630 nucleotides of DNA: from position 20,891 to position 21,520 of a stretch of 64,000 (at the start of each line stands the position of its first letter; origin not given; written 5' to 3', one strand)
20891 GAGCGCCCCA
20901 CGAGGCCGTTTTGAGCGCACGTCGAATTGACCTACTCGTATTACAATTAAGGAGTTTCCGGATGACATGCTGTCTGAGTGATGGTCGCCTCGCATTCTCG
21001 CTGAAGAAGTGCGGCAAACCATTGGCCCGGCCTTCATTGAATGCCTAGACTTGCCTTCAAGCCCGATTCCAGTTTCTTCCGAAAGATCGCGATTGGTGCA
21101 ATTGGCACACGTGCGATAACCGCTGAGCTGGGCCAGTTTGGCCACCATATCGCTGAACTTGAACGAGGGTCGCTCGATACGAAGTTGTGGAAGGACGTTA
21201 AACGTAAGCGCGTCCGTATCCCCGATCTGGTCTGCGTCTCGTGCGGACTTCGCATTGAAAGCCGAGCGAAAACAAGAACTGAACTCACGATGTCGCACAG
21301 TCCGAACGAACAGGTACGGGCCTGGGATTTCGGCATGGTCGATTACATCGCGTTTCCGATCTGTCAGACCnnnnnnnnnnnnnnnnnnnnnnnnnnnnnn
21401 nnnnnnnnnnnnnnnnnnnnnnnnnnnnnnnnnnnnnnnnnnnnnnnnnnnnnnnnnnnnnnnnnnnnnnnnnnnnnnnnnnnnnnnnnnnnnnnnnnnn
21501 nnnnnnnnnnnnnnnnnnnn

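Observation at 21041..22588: Putative nuclease fused to a HEAT-repeat domain as the partner of a DNA methyltransferase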

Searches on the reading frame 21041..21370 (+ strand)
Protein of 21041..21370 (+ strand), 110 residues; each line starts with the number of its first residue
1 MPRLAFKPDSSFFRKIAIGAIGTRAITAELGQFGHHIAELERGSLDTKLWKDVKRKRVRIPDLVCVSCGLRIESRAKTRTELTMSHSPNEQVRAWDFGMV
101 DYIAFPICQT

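Call 71: search_solved_structures(query=A6, max_evalue=10, show_alignments=5)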
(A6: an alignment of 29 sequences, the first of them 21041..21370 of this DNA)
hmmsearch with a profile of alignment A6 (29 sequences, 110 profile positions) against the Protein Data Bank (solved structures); distinct sequences matched with E-value up to 10: 1.
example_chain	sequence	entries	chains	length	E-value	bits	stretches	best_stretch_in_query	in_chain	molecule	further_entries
8gzg_D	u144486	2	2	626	4.4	10.5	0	46-76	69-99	DNA-directed RNA polymerase subunit gamma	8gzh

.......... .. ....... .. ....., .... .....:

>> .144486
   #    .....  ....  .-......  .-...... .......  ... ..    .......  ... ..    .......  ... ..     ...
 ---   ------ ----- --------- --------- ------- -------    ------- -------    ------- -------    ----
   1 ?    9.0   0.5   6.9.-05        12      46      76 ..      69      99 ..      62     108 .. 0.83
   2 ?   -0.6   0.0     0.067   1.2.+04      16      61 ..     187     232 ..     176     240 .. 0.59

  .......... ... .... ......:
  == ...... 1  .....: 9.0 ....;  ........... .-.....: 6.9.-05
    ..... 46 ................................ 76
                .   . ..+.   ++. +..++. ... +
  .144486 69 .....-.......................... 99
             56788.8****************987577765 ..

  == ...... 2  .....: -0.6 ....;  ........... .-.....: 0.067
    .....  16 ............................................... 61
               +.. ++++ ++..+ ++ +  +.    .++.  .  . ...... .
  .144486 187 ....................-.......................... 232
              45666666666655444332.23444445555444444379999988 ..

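Call 73: search_protein_families(library=pfam, alignment_id=A6, max_evalue=10)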
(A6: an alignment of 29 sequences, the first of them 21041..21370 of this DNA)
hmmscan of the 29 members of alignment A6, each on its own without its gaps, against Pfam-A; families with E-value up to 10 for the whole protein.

A. member 1, window:21041-21370:+ (110 aa): 0 families

B. families by the number of members that match (of 29 scanned): 11 families
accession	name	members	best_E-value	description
PF23783.1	Zn_ribbon_TiaS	3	0.011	TiaS C-terminal zinc ribbon domain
PF04651.18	Pox_A12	1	0.046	Poxvirus A12 protein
PF23395.1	SAM_6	1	0.066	SAM-like domain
PF03486.20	HI0933_like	1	0.09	HI0933-like protein Rossmann domain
PF21143.3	Aquarius_N_2nd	1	0.091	Intron-binding protein aquarius, beta-barrel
PF24749.2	DUF7695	1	0.1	Domain of unknown function (DUF7695)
PF02148.25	zf-UBP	1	0.18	Zn-finger in ubiquitin-hydrolases and other protein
PF14582.11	Metallophos_3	1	0.18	Metallophosphoesterase, calcineurin superfamily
PF05298.16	Bombinin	1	0.2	Bombinin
PF25169.1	DUF7830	1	0.22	Domain of unknown function (DUF7830)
PF10013.15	DUF2256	1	0.68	Uncharacterized protein conserved in bacteria (DUF2256)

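Call 74: search_protein_families(library=phrogs, alignment_id=A6, max_evalue=1)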
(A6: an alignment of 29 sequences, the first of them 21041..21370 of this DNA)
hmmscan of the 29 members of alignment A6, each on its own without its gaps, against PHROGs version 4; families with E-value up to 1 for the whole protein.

A. member 1, window:21041-21370:+ (110 aa): 1 family
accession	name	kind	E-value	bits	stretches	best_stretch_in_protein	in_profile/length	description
phrog_4464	-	tail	0.13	13.4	1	41-88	15-61/111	tail assembly chaperone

B. families by the number of members that match (of 29 scanned): 19 families
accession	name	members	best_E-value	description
phrog_25688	-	5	0.0048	tail assembly chaperone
phrog_7517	-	2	0.0063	-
phrog_4464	-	2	0.035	tail assembly chaperone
phrog_10502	-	1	0.015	-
phrog_6107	-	1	0.032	-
phrog_14808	-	1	0.069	-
phrog_16963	-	1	0.076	-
phrog_18407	-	1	0.11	-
phrog_15993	-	1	0.11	-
phrog_25354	-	1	0.12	-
phrog_19431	-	1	0.12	-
phrog_27382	-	1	0.14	-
phrog_25884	-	1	0.15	-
phrog_4206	-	1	0.18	-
phrog_6776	-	1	0.19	-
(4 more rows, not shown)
